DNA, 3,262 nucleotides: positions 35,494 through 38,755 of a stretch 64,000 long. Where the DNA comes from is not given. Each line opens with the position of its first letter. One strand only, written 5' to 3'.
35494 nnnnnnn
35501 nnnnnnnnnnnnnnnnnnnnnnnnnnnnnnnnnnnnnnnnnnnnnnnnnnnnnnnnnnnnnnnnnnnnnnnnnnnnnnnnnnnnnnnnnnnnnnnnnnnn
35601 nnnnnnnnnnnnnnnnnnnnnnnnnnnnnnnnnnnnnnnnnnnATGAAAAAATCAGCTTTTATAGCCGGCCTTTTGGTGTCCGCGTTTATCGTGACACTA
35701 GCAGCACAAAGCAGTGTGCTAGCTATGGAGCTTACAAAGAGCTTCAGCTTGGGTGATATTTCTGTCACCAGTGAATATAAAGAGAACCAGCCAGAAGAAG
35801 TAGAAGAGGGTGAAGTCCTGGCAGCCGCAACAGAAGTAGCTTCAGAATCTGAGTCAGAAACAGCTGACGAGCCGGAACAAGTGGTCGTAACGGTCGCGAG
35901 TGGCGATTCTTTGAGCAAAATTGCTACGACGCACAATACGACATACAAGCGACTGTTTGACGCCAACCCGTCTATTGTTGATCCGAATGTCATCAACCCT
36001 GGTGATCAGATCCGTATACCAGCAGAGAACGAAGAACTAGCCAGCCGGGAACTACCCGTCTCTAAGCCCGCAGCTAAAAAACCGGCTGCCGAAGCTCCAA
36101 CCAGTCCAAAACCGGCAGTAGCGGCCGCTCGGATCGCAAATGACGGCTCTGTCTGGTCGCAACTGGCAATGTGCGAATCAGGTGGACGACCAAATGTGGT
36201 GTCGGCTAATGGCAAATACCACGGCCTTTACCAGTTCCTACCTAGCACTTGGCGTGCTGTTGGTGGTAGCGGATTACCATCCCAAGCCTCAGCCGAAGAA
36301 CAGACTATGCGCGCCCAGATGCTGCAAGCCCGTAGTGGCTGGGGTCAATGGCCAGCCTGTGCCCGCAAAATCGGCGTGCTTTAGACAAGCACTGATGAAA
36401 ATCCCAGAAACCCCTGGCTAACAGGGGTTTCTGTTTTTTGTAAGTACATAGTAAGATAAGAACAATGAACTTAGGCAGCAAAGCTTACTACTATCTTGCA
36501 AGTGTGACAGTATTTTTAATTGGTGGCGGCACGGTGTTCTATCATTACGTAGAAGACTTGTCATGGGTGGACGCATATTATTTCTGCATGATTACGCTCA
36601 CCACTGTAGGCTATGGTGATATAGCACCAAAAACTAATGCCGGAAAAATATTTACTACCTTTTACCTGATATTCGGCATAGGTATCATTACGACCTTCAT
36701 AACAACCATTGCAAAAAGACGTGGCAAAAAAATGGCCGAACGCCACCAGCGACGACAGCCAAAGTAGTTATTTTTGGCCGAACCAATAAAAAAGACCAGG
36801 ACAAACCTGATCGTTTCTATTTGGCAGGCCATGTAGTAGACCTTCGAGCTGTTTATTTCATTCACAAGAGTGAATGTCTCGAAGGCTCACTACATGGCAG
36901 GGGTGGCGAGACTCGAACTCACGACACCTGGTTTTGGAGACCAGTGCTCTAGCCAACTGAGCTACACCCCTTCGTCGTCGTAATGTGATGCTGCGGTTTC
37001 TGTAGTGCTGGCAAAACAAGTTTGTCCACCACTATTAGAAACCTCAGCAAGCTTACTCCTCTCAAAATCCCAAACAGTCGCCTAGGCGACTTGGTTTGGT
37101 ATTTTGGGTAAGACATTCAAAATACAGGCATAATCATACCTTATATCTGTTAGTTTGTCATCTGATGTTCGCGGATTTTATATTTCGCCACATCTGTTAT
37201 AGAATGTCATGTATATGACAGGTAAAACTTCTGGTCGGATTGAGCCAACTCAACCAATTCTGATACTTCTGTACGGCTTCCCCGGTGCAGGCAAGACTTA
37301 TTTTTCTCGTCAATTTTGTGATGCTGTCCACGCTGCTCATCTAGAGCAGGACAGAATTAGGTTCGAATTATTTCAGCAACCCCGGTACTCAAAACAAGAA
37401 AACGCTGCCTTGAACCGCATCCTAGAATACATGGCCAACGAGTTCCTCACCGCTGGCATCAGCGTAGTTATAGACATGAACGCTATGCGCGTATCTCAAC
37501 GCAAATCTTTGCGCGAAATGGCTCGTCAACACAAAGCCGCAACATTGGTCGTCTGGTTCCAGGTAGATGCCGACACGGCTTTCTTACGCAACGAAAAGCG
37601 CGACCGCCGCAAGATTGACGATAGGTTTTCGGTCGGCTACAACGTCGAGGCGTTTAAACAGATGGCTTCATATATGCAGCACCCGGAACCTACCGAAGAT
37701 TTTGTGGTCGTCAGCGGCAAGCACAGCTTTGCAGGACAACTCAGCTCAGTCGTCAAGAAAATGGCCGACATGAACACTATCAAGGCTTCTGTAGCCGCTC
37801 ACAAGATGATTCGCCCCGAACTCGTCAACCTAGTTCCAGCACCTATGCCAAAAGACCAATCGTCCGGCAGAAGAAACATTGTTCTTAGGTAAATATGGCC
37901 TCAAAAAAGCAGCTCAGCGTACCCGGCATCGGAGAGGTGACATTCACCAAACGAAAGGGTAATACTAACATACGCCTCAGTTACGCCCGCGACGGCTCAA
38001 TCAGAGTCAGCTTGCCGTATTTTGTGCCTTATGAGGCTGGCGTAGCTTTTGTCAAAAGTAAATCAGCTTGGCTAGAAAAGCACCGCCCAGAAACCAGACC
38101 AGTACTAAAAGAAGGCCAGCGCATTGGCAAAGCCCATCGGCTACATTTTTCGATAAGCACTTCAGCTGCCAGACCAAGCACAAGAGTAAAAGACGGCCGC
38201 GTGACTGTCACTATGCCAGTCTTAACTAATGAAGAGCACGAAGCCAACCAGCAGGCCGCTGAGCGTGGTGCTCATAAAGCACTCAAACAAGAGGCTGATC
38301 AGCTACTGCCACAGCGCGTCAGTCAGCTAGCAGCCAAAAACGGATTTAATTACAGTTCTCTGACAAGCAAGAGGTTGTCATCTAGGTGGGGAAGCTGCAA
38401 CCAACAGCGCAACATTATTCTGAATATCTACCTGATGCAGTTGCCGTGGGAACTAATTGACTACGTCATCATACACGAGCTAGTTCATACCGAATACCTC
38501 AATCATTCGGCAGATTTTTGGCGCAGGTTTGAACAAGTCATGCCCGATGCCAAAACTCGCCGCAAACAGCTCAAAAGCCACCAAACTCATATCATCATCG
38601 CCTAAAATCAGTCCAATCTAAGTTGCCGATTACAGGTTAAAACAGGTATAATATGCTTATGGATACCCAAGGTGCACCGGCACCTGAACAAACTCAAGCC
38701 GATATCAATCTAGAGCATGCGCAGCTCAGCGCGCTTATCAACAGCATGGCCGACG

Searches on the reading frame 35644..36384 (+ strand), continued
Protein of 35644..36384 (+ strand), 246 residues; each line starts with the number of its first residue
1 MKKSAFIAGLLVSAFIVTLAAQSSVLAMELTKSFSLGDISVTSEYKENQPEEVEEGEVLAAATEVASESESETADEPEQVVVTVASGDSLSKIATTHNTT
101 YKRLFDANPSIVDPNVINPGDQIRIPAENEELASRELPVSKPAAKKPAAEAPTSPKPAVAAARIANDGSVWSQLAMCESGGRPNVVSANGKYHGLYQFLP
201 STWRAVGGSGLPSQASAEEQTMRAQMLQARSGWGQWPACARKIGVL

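Call 29: find_encoding_contigs(protein=P0014, flank=3000, max_places=3)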
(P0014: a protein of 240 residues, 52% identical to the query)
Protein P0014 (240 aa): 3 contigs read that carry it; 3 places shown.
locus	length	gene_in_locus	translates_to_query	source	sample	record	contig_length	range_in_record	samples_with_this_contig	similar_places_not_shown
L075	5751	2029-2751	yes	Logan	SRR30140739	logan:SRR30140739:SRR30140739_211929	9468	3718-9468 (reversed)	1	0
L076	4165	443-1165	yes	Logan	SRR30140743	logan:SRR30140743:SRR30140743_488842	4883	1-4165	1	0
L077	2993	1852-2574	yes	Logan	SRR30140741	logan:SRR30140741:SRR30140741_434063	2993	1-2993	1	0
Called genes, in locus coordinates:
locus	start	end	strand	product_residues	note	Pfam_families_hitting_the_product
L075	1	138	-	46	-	?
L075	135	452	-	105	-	-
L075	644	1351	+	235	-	PF00175:NAD_binding_1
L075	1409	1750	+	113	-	-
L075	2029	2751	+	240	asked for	PF01476:LysM, PF06737:Transglycosylas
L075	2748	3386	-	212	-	PF00027:cNMP_binding, PF13545:HTH_Crp_2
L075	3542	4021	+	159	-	-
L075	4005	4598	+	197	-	PF07884:VKOR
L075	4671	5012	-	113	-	-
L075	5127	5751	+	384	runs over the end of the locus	PF07690:MFS_1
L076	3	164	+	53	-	?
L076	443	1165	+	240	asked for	PF01476:LysM, PF06737:Transglycosylas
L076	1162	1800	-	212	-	PF00027:cNMP_binding, PF13545:HTH_Crp_2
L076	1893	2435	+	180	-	-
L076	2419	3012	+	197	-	PF07884:VKOR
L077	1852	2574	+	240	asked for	PF01476:LysM, PF06737:Transglycosylas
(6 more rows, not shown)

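Call 30: find_encoding_contigs(protein=P0015, flank=3000, max_places=2)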
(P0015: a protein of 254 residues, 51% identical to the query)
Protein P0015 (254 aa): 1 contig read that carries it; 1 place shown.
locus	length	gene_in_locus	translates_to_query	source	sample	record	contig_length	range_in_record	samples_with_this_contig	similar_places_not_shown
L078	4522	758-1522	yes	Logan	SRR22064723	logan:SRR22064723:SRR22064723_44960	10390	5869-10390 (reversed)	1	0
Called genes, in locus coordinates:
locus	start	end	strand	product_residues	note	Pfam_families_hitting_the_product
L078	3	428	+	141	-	?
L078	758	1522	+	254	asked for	PF01476:LysM, PF06737:Transglycosylas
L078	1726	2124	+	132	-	-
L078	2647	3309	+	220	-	PF06414:Zeta_toxin (weak), PF01583:APS_kinase (weak), PF08433:KTI12, PF13671:AAA_33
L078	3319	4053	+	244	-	PF01863:YgjP-like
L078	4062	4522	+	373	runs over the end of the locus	PF00989:PAS (weak), PF13188:PAS_8 (weak), PF00512:HisKA, PF02518:HATPase_c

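Call 31: find_encoding_contigs(protein=P0020, flank=3000, max_places=4)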
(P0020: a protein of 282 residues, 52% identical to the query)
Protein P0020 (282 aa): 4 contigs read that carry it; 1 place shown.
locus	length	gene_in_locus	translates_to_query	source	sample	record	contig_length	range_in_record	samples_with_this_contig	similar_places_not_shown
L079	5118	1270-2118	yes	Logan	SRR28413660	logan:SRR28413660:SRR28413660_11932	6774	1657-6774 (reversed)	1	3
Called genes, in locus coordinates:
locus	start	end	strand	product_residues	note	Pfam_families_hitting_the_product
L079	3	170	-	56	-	?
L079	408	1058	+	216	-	-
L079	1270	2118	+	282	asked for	PF01476:LysM, PF06737:Transglycosylas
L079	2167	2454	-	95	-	-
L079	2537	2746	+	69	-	-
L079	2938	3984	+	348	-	PF00534:Glycos_transf_1, PF13692:Glyco_trans_1_4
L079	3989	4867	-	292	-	PF21088:MS_channel_1st (weak), PF00924:MS_channel_2nd, PF21082:MS_channel_3rd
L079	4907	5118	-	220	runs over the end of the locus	PF02517:Rce1-like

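Call 46: find_encoding_contigs(protein=P0004, flank=3000, max_places=10)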
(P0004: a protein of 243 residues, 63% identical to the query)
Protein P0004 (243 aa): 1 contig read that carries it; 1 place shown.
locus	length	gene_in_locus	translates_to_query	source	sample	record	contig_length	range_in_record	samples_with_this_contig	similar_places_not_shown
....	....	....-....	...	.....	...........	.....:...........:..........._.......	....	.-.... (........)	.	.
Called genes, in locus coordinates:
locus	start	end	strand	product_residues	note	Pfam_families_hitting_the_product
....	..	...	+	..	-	-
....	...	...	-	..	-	-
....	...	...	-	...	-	-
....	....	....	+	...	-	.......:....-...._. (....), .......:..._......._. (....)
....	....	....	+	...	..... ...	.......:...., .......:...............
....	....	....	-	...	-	-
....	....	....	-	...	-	?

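Call 53: list_cluster_members(proteins=[P0001, P0006, P0008])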
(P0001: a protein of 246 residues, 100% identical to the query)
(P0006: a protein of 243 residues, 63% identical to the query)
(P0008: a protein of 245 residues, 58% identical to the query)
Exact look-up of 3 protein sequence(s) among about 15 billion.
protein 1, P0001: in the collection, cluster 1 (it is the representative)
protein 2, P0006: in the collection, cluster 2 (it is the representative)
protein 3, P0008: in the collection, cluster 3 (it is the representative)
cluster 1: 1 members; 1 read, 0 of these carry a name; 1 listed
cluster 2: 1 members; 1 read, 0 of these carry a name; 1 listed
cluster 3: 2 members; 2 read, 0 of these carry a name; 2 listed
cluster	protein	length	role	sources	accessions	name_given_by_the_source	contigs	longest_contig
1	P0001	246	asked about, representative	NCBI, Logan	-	-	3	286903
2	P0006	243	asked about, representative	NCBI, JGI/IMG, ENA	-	-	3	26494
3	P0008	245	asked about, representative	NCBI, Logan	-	-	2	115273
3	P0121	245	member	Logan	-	-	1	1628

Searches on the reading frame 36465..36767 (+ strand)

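Call 7: search_protein_families(library=pfam, proteins=[window:36465-36767:+])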
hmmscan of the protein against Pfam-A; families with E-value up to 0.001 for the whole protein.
window:36465-36767:+ (100 aa): 2 families
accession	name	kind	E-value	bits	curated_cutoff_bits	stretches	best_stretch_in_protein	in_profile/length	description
PF07885.22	Ion_trans_2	-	6.7e-23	80.8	22.5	1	14-84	2-75/79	Ion channel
PF00520.37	Ion_trans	-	7.9e-07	29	25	1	35-82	175-229/241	Ion transport protein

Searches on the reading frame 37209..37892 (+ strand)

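Call 7: search_protein_families(library=pfam, proteins=[window:37209-37892:+])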
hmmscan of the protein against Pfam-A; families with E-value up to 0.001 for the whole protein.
window:37209-37892:+ (227 aa): 5 families
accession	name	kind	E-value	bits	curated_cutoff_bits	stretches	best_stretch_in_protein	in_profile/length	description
PF13671.12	AAA_33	-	6.2e-24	85.4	27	1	18-157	1-141/143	AAA domain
PF08433.16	KTI12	-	2.1e-09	37.7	22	1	18-161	3-142/271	Chromatin associated protein KTI12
PF01583.26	APS_kinase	-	6.8e-07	29.9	21.1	1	16-160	2-145/152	Adenylylsulphate kinase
PF06414.18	Zeta_toxin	-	1.1e-05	25.5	22.3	1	12-135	12-147/199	Zeta toxin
PF05729.18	NACHT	-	0.00082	19.7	26.7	0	19-69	3-52/167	NACHT domain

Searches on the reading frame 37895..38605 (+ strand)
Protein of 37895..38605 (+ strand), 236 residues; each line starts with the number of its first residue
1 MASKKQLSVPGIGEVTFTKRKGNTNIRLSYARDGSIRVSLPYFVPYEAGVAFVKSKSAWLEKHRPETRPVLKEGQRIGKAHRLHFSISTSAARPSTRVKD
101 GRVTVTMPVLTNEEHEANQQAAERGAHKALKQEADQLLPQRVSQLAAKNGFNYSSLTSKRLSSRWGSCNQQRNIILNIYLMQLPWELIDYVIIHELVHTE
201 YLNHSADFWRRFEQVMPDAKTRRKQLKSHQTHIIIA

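Call 7: search_protein_families(library=pfam, proteins=[window:37895-38605:+])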
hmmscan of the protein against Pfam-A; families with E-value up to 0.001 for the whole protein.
window:37895-38605:+ (236 aa): 3 families
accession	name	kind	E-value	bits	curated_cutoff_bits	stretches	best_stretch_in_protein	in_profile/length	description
PF01863.23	YgjP-like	-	6.2e-45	154.2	26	1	25-229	2-207/207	YgjP-like, metallopeptidase domain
PF10263.15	SprT-like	-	7.5e-06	26.2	25.6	1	151-199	19-72/108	SprT-like family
PF08325.16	WLM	-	0.00057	20.5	26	0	183-217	78-112/190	WLM domain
